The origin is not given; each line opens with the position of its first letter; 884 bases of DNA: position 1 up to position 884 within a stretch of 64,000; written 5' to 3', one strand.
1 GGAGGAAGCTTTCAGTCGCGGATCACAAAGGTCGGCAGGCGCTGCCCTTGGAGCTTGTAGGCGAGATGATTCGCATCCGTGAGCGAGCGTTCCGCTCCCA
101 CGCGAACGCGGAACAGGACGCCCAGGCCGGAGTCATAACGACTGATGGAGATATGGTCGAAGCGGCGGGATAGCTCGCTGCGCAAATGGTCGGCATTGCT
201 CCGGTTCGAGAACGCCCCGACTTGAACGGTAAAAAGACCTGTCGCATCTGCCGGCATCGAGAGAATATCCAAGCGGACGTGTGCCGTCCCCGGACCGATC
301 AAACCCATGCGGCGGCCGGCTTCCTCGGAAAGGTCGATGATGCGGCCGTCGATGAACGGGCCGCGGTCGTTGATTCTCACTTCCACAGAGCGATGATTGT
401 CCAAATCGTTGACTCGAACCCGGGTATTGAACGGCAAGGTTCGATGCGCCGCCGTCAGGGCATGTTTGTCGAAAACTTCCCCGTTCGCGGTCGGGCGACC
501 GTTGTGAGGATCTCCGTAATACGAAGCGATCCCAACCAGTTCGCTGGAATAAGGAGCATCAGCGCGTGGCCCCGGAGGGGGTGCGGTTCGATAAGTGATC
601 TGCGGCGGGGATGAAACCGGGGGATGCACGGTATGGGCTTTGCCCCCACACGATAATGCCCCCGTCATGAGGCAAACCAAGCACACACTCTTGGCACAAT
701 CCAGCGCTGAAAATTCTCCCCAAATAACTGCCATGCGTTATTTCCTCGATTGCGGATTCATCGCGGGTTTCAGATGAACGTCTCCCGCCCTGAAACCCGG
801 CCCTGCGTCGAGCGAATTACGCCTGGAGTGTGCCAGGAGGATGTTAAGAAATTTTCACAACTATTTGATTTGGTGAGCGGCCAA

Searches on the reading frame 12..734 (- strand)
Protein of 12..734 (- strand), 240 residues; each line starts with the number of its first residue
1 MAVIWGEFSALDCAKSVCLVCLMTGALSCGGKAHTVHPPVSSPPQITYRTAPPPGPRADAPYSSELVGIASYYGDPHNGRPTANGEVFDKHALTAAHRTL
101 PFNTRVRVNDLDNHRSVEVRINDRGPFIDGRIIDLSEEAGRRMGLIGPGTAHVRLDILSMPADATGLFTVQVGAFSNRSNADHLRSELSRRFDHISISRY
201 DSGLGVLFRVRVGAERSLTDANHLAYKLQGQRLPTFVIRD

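Call 56: find_encoding_contigs(protein=window:12-734:-, flank=10000, max_places=3)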
Protein window:12-734:- (240 aa): 1 contig read that carries it; 1 place shown.
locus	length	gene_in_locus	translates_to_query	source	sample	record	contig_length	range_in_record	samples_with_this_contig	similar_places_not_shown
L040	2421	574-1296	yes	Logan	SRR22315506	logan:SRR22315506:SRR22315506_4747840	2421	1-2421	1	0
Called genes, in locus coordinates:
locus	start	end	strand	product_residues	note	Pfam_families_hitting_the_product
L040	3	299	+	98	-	?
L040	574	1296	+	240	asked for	PF03330:DPBB_1, PF05036:SPOR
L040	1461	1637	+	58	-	-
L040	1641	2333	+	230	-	PF03330:DPBB_1, PF05036:SPOR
